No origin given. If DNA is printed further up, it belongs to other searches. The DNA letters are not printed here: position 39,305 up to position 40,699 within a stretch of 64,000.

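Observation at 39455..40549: Solitary HEPN/Abi-like candidate (R-x5-H) wedged between floT and typA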

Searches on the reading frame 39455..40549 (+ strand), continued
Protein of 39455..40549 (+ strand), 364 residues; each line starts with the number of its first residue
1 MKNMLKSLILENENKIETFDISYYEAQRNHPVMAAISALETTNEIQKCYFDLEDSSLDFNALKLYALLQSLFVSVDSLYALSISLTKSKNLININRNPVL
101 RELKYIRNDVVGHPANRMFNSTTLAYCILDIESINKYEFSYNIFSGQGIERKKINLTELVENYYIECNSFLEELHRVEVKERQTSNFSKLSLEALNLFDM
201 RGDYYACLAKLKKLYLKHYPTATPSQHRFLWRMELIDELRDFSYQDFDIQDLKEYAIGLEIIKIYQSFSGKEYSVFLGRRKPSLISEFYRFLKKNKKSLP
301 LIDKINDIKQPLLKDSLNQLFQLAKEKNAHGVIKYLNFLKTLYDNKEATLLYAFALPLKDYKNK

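Call 31: find_related_loci(query=A1, collection=genome_contigs, flank=3500)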
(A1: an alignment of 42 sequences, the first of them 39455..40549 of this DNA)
Query A1 (364 aa) in genome_contigs; peptide patterns used: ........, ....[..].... (x = any residue, [..] = any of these).
137 stretches matched a pattern; 100 encode a relative of the query (tblastn E <= 1e-3); the best 80 are kept; 80 distinct loci.
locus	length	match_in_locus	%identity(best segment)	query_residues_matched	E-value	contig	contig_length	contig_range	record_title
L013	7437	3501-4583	67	2-362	8e-164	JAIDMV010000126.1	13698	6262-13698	MAG: Anaeroplasmataceae bacterium isolate SC0341_S8_3 SC0341_S8_3_contig_126, whole genome shotgun sequence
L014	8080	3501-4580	68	3-362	2e-162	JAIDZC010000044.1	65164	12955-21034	MAG: Anaeroplasmataceae bacterium isolate SC0377_S7_4 SC0377_S7_4_contig_44, whole genome shotgun sequence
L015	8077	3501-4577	66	4-362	3e-160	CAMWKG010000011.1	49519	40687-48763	MAG TPA_asm: uncultured Mollicutes bacterium isolate SRR14411256_bin.9_metawrap_v1.3_MAG genome assembly, contig: NODE.7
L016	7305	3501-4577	65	4-362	1e-158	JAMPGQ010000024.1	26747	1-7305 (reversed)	MAG: Anaeroplasma bactoclasticum isolate NALB_7863_1 Scaffold_#24__SCF_024___26747_bp, whole genome shotgun sequence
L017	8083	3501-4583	65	2-362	4e-157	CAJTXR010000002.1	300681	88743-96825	MAG TPA_asm: uncultured Anaeroplasmataceae bacterium isolate MGBC122639 genome assembly, contig: MGBC122639.2, whole gen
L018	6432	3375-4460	64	1-362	7e-151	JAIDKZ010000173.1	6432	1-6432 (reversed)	MAG: Anaeroplasmataceae bacterium isolate SC0337_S4_3 SC0337_S4_3_contig_173, whole genome shotgun sequence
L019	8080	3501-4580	63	3-362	9e-150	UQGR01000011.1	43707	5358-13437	uncultured Mollicutes bacterium isolate UMGS268 genome assembly, contig: NODE_431_length_43707_cov_4.205741, whole genom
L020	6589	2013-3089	67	4-362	2e-160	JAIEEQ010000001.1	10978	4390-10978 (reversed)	MAG: Anaeroplasmataceae bacterium isolate SC0393_S7_1 SC0393_S7_1_contig_1, whole genome shotgun sequence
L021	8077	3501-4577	62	4-362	1e-142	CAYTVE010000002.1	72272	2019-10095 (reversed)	MAG TPA_asm: uncultured Anaeroplasmataceae bacterium isolate SRP225648_co1_133 genome assembly, contig: NODE_536_length_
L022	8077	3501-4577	59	4-362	3e-138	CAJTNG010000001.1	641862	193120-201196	MAG TPA_asm: uncultured Anaeroplasmataceae bacterium isolate MGBC104323 genome assembly, contig: MGBC104323.1, whole gen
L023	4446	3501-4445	65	4-318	3e-140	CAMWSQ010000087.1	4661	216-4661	MAG TPA_asm: uncultured Mollicutes bacterium isolate SRR14411300_bin.1_metawrap_v1.3_MAG genome assembly, contig: NODE.1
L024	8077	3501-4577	59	4-363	8e-130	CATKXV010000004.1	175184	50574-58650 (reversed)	MAG TPA_asm: uncultured Anaeroplasmataceae bacterium isolate MGG03682_1680015466 genome assembly, contig: ERR2844016_133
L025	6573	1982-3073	50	3-364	9e-112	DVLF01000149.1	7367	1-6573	MAG TPA_asm: Candidatus Pelethenecus faecipullorum isolate ChiW17-6978 ChiW17__C138382_L7367_SRR5519631, whole genome sh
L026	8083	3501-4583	52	5-364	6e-112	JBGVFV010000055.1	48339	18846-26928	MAG: Candidatus Pelethenecus sp. isolate fecal_MAG_382 fecal_MAG_382_contig_0055, whole genome shotgun sequence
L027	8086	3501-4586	52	4-364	3e-109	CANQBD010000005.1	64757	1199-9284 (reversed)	MAG: uncultured Anaeroplasmataceae bacterium isolate Lapin-005__bin41 genome assembly, contig: Lapin-005__NODE_500_lengt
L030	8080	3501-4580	50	4-364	2e-104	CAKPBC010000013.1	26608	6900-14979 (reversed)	MAG: uncultured Bacilli bacterium isolate REFINED_METABAT215_TOP10_CONTIGS_1500_ASSEMBLY_K77_MERGED__Hadza_MoBio_hadza-E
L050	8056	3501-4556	41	13-364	7e-71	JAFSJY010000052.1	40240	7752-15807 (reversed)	MAG: Acholeplasmatales bacterium isolate RGIG3211 Goat_Reticulum-2__c404149, whole genome shotgun sequence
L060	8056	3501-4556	39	5-362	9e-58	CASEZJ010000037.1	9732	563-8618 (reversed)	uncultured bacterium isolate T14_L4_322322_idba_bin.17 genome assembly, contig: T14_L4_322322_idba_bin.17.fa_scaffold_56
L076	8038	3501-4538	29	22-364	1e-38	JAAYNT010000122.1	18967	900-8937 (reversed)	MAG: Acholeplasmataceae bacterium isolate AS21ysBPME_241 223514_AS21, whole genome shotgun sequence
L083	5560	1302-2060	37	62-320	9e-35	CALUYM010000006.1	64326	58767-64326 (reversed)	MAG: uncultured Anaeroplasmataceae bacterium isolate BRZ_QB__bin29 genome assembly, contig: BRZ_QB__NODE_501_length_6432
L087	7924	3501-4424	31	30-328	3e-32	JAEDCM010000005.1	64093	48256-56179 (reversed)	MAG: Anaeroplasmataceae bacterium isolate MAG006 NODE_195_length_64093_cov_13.618601, whole genome shotgun sequence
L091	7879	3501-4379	31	61-360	4e-29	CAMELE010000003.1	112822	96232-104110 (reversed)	MAG: uncultured Mollicutes bacterium isolate SRR11489748_bin.2_metaWRAP_v1.3_MAG genome assembly, contig: ERZ11466799.66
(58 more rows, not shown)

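Call 36: search_protein_families(library=pfam, proteins=[L076:482-3493:+, L060:2055-3491:+, L060:4774-7431:+, L050:2596-3480:+, L091:4499-4930:+, L091:4944-6746:+, L021:5224-6027:+, L030:5178-6296:+, L087:385-3408:+, L083:350-1141:+], max_evalue=0.001)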
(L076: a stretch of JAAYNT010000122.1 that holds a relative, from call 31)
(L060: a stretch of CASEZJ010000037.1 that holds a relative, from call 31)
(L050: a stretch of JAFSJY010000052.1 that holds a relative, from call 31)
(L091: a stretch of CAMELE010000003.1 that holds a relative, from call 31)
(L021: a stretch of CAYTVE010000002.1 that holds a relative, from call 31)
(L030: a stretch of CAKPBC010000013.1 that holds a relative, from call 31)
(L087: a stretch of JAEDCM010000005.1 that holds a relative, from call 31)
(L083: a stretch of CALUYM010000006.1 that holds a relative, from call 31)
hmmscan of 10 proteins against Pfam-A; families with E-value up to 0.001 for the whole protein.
L076:482-3493:+ (1003 aa): 1 family
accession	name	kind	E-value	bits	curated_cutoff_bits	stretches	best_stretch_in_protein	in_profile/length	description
PF00563.25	EAL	-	1.1e-10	41.8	31.3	1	768-983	2-233/236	EAL domain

L060:2055-3491:+ (478 aa): 2 families
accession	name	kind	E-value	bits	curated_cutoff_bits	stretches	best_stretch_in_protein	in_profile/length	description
PF00224.27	PK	-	7.7e-129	429.9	30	1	7-331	1-328/328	Pyruvate kinase, barrel domain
PF02887.21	PK_C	-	4.1e-32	111.1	28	1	365-475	2-113/114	Pyruvate kinase, alpha/beta domain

L060:4774-7431:+ (885 aa): 7 families
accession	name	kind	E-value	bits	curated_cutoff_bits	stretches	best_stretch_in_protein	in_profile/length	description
PF00122.25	E1-E2_ATPase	-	1.7e-53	181.2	28.1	1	115-319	1-181/181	E1-E2 ATPase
PF00689.26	Cation_ATPase_C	-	4.4e-53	180.1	27.3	1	701-877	2-175/175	Cation transporting ATPase, C-terminus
PF00690.31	Cation_ATPase_N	-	1.5e-22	79.4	20.4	1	2-65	5-68/69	Cation transporter/ATPase, N-terminus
PF00702.32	Hydrolase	-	6.6e-20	72.7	26.4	1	336-619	2-191/191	haloacid dehalogenase-like hydrolase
PF13246.12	Cation_ATPase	-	7.5e-13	48.8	21.7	1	381-455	3-89/91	Cation transport ATPase (P-type)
PF08282.18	Hydrolase_3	-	1.1e-05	25.8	20.9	1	600-650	204-253/255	haloacid dehalogenase-like hydrolase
PF12710.13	HAD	-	3.5e-05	24.7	27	1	507-616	80-189/189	haloacid dehalogenase-like hydrolase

L050:2596-3480:+ (294 aa): 1 family
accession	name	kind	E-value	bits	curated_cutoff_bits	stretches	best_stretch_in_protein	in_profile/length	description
PF01263.26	Aldose_epim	-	1.1e-21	78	27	1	4-167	5-184/299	Aldose 1-epimerase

L091:4499-4930:+ (143 aa): 1 family
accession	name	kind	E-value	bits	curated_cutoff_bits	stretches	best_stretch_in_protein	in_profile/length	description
PF12802.13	MarR_2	-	8.1e-08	32.8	27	1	28-89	1-60/61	MarR family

L091:4944-6746:+ (600 aa): 2 families
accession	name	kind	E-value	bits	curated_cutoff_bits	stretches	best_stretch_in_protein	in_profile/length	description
PF00664.28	ABC_membrane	-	9.5e-46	157.1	28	1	22-309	3-274/274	ABC transporter transmembrane region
PF00005.33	ABC_tran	-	1.2e-28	100.9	25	1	372-521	1-137/137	ABC transporter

L021:5224-6027:+ (267 aa): 2 families
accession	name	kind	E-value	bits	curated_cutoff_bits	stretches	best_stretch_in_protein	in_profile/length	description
PF00497.25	SBP_bac_3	-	2.4e-34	118.3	26.4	1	36-267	1-132/132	Bacterial extracellular solute-binding proteins, family 3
PF10613.14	Lig_chan-Glu_bd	-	0.00061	20.3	30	0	86-126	72-112/115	Ligated ion channel L-glutamate- and glycine-binding site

L030:5178-6296:+ (372 aa): 1 family
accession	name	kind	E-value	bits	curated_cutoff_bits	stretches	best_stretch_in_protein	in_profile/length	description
PF01145.31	Band_7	-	2.3e-23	83.6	23.6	1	139-309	3-175/176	SPFH domain / Band 7 family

L087:385-3408:+ (1007 aa): 2 families
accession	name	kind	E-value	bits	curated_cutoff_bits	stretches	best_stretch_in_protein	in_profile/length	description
PF00990.26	GGDEF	-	3.1e-16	60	23.8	1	606-756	2-156/161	Diguanylate cyclase, GGDEF domain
PF00563.25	EAL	-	7.6e-11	42.3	31.3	1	822-988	48-228/236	EAL domain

L083:350-1141:+ (263 aa): 1 family
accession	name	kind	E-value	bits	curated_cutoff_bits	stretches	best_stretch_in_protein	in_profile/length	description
PF02522.19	Antibiotic_NAT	-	4.8e-42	144.6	25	1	29-245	1-231/232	Aminoglycoside 3-N-acetyltransferase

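Call 45: find_homologous_proteins(query=P0222, max_evalue=0.001)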
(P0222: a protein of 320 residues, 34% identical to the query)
Query P0222 (320 aa): 321 proteins with E <= 0.001 among 2392 candidates; the best 120 are listed.
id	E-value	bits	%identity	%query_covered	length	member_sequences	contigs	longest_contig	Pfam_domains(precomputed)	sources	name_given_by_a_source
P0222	2.0e-210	715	100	100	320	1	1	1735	-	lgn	-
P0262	1.7e-84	302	48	100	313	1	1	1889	-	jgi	-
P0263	6.0e-84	300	48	100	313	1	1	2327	-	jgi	jgi:hypothetical protein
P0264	1.8e-83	298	47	98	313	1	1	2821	-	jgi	jgi:hypothetical protein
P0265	8.0e-83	296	46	99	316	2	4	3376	-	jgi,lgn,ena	-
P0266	2.8e-82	294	46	100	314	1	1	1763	-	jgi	jgi:hypothetical protein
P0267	4.5e-82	294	46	100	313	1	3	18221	-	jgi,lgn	-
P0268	9.5e-82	293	47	99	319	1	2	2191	-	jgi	jgi:hypothetical protein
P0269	4.9e-81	290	47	100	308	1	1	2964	-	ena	-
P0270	9.2e-81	289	45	100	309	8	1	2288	-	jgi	jgi:hypothetical protein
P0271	1.2e-79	286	46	98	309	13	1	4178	-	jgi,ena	-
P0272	1.4e-79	286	45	100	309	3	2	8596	-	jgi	jgi:hypothetical protein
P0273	2.1e-79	285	44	100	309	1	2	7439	-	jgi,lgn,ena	-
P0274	2.6e-79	285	45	100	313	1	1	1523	-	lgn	-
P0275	2.7e-79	285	47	99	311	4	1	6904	-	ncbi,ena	ncbi:hypothetical protein ES703_100452 [subsurface metagenome]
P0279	2.0e-78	282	45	100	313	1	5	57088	-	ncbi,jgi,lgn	-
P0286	1.5e-77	279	45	100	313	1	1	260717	-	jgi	jgi:hypothetical protein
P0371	3.6e-66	242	40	99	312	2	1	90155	-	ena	-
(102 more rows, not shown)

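Call 46: find_encoding_contigs(protein=P0286, flank=7000, max_places=1)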
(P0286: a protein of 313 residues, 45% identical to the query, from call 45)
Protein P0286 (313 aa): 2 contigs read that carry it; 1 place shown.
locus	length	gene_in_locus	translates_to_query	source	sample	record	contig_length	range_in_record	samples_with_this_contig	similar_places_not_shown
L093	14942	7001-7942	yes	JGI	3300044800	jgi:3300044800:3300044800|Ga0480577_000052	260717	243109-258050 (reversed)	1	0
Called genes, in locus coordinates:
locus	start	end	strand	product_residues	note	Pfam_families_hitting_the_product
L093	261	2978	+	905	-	PF08448:PAS_4 (weak), PF00990:GGDEF, PF00563:EAL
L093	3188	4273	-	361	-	PF00331:Glyco_hydro_10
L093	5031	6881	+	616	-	PF01541:GIY-YIG (weak), PF27096:UvrC_M, PF02151:UVR, PF22920:UvrC_RNaseH, PF08459:UvrC_RNaseH_dom, PF14520:HHH_5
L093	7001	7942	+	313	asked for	-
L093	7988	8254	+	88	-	PF12441:CopG_antitoxin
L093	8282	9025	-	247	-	PF01904:DUF72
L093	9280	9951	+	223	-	PF01135:PCMT, PF00398:RrnaAD (weak), PF13847:Methyltransf_31 (weak), PF13649:Methyltransf_25 (weak)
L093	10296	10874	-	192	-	PF27148:Slr1353_N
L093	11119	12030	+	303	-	PF02899:Phage_int_SAM_1, PF00589:Phage_integrase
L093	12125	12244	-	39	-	-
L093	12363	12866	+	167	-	PF02481:DNA_processg_A (faint), PF18306:LDcluster4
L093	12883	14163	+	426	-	PF03952:Enolase_N, PF00113:Enolase_C, PF13378:MR_MLE_C (weak)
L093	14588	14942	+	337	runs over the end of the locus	PF00044:Gp_dh_N, PF02800:Gp_dh_C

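Call 47: find_encoding_contigs(protein=P0279, flank=7000, max_places=1)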
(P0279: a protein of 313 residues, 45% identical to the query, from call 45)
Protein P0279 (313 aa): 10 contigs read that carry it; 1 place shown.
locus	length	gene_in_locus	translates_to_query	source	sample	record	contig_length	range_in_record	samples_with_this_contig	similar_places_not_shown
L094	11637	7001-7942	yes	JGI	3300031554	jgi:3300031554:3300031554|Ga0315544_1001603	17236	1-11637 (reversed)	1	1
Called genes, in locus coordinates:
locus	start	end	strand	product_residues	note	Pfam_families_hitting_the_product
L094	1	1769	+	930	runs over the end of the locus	PF13620:CarboxypepD_reg, PF13715:CarbopepD_reg_2, PF07715:Plug, PF00593:TonB_dep_Rec_b-barrel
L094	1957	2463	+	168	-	PF01797:Y1_Tnp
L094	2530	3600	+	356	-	PF01436:NHL (weak)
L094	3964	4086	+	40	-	-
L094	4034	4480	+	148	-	PF27746:Small_heat_shock_put (weak), PF00011:HSP20, PF17886:ArsA_HSP20 (weak)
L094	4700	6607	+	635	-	PF00012:HSP70, PF06723:MreB_Mbl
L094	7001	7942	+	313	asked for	-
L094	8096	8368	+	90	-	PF09723:Zn_ribbon_8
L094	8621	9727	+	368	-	PF00226:DnaJ, PF01556:DnaJ_C, PF15777:Anti-TRAP (faint), PF00684:DnaJ_CXXCXGXG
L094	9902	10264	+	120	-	-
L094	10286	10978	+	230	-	PF00872:Transposase_mut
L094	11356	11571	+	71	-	-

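Call 48: find_encoding_contigs(protein=P0371, flank=7000, max_places=1)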
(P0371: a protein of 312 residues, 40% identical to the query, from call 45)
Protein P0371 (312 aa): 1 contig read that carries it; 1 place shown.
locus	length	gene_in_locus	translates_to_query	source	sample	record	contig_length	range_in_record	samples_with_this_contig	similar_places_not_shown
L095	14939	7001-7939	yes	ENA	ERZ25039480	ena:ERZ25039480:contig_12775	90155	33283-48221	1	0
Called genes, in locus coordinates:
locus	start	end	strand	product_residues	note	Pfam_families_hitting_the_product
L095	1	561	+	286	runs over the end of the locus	PF13559:DUF4129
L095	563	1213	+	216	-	-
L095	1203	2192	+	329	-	PF20030:bpMoxR (weak), PF00004:AAA (faint), PF07726:AAA_3, PF07728:AAA_5, PF17863:AAA_lid_2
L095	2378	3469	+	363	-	PF01882:DUF58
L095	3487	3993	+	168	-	-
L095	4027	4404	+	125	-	-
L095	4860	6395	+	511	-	PF13231:PMT_2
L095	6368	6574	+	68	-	-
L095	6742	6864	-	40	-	-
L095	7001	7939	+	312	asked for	-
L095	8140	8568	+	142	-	PF00293:NUDIX, PF14815:NUDIX_4 (faint)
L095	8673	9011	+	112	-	PF19492:DUF6027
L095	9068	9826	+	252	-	PF00106:adh_short, PF08659:KR, PF13561:adh_short_C2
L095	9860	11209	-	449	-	PF00202:Aminotran_3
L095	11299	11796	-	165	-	-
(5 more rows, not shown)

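Call 61: search_protein_families(library=phrogs, proteins=[window:39455-40549:+, P0222, P0216, P0200, P0220, P0233, P0143, P0109], max_evalue=1)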
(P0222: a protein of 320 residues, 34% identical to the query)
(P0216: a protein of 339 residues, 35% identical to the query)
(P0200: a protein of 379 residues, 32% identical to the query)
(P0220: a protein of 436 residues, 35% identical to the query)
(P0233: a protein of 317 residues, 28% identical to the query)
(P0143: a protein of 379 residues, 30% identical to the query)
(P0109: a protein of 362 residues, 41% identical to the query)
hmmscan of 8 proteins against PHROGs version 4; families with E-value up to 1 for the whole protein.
window:39455-40549:+ (364 aa): 1 family
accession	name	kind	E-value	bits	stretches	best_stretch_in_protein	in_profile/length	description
phrog_22545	-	unknown function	0.25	12.7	0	295-341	56-102/109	-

P0222 (320 aa): 1 family
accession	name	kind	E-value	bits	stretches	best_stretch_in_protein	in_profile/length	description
phrog_21689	-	unknown function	0.2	13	1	164-188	25-49/72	-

P0216 (339 aa): 2 families
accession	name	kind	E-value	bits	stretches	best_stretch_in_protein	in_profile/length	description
phrog_6159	-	unknown function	0.035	15.2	1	239-271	16-47/61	-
phrog_13480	-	lysis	0.33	11.3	1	151-230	96-175/234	endolysin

P0200 (379 aa): 1 family
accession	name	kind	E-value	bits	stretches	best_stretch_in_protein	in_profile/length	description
phrog_16704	-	unknown function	0.24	12.4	0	212-243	40-70/105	-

P0220 (436 aa): 1 family
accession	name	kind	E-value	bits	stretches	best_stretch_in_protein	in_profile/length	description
phrog_22730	-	unknown function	0.086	13.6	1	51-89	17-55/68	-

P0233 (317 aa): 2 families
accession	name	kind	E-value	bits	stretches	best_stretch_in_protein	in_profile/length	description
phrog_8569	-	unknown function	0.047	14.8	1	149-212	4-70/166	-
phrog_28735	-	unknown function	0.33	11.6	1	32-44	3-15/30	-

P0143 (379 aa): 0 families

P0109 (362 aa): 1 family
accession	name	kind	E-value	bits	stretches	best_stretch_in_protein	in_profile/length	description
phrog_37819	-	unknown function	0.042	15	1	144-206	27-85/93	-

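Call 64: fold_search(model_id=the predicted structure, library=pdb)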
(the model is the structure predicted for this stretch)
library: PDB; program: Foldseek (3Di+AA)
matches with E <= 10: 140; with E <= 0.001: 0
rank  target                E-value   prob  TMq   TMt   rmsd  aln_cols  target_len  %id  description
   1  9o51_A                3.8e-01  0.11  0.14  0.15  25.4       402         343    9  Cryo-EM structure of the human SK2-4 chimera/calmodulin channel complex in the Ca2+ free state (released 2025-07-09)
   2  9cgi_A                5.5e-01  0.08  0.11  0.05  26.6       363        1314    8  Cryo-EM structure of the Nipah Virus polymerase (L) protein in complex with the tetrameric phosphoprotein (P) (released 2024-09-18)
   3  4py0                  5.8e-01  0.11  0.17  0.16  31.5       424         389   11  Crystal structure of P2Y12 receptor in complex with 2MeSATP (released 2014-04-30)
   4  8qyz_C                5.8e-01  0.09  0.12  0.07  24.6       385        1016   12  Crystal structure of hiNES2 in complex with Xpo1 and RanGTP (released 2024-11-06)
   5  9vub_C                7.9e-01  0.08  0.16  0.15  25.2       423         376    8  channel C complex with 3 (released 2026-03-11)
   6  1tr2_A                9.9e-01  0.33  0.22  0.10  16.3       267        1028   13  Crystal structure of human full-length vinculin (residues 1-1066) (released 2005-11-15)
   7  1r49_A                9.9e-01  0.06  0.11  0.08  24.7       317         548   14  Human topoisomerase I (Topo70) double mutant K532R/Y723F (released 2003-12-16)
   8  3l0i_C                1.4e+00  0.15  0.25  0.27  14.9       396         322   11  Complex structure of SidM/DrrA with the wild type Rab1 (released 2009-12-22)
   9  1tr2_B                1.4e+00  0.12  0.19  0.08  23.6       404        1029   11  Crystal structure of human full-length vinculin (residues 1-1066) (released 2005-11-15)
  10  5t04_A                1.4e+00  0.10  0.20  0.17  18.3       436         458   10  STRUCTURE OF CONSTITUTIVELY ACTIVE NEUROTENSIN RECEPTOR (released 2016-12-21)
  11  9cwo_A                1.6e+00  0.08  0.14  0.06  26.6       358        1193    8  Cryo EM structure of Nipah virus L-P polymerase complex (released 2025-07-30)
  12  8dgf_A                2.6e+00  0.05  0.15  0.05  21.1       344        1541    9  Avs4 bound to phage PhiV-1 portal (released 2022-08-03)
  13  9hfl_A                2.6e+00  0.04  0.12  0.06  24.5       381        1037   10  Cryo-EM structure of the human snRNA export complex comprising CBC-PHAX-CRM1-RanGTP and capped-RNA (released 2025-07-16)
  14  7kzt_V                2.7e+00  0.03  0.12  0.05  26.6       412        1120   11  Structure of the human fanconi anaemia Core-UBE2T-ID-DNA complex in intermediate state (released 2021-03-10)
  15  3nuh_B                2.8e+00  0.08  0.12  0.12  14.7       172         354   11  A domain insertion in E. coli GyrB adopts a novel fold that plays a critical role in gyrase function (released 2010-08-11)
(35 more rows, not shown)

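Call 81: search_dna_similar(query=P0222, collection=plasmids, mode=protein, max_evalue=0.001, max_rows=15)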
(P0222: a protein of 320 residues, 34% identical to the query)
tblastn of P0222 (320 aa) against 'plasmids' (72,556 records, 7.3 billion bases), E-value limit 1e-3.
Records with a match: 1; places in all: 1; records where one place covers at least 80% of the query: 1.
Best place of each record, by identity: <60% 1.
By first word of the organism name: Marinobacter 1.
By predicted mobility (MOB-suite, as given by PLSDB): non-mobilizable 1.
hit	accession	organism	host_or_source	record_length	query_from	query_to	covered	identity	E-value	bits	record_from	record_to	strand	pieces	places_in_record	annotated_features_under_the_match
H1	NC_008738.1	Marinobacter nauticus VT8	-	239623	3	318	99%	30.1%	3e-21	101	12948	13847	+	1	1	hypothetical protein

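Call 82: search_dna_similar(query=window:39464-40549:+, collection=phages, mode=protein, max_evalue=0.001, max_rows=15)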
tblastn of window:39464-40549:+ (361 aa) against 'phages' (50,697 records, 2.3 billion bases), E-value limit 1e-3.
No match.

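Call 83: search_protein_families(library=ncbifam, proteins=[P0222, P0216, P0220, P0233, P0286, P0200, P0143, P0109, P0047], max_evalue=1)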
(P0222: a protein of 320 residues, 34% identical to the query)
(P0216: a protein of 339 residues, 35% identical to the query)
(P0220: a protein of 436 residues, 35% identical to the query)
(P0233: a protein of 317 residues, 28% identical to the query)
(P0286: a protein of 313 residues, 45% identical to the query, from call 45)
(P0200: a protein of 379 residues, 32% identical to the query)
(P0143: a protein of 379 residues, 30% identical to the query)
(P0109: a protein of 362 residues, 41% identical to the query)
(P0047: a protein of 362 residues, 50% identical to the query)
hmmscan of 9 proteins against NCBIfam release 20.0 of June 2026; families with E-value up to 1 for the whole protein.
P0222 (320 aa): 0 families

P0216 (339 aa): 0 families

P0220 (436 aa): 0 families

P0233 (317 aa): 1 family
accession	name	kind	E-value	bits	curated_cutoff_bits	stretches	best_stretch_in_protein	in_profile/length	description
NF009789.0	PRK13281.1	subfamily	0.012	14.4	452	1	8-78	130-200/442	N-succinylarginine dihydrolase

P0286 (313 aa): 1 family
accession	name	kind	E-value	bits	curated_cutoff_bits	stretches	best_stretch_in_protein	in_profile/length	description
NF002881.0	PRK03343.1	subfamily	0.0054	15.8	367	1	160-239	168-247/370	transaldolase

P0200 (379 aa): 0 families

P0143 (379 aa): 0 families

P0109 (362 aa): 2 families
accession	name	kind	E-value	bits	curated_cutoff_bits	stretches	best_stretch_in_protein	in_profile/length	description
NF008820.0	PRK11866.1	equivalog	0.0074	15.7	402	1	76-192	155-265/287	2-oxoacid ferredoxin oxidoreductase subunit beta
TIGR01961.1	NuoC_fam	subfamily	0.057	13.9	122.45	1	8-112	6-114/122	NADH (or F420H2) dehydrogenase, subunit C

P0047 (362 aa): 0 families
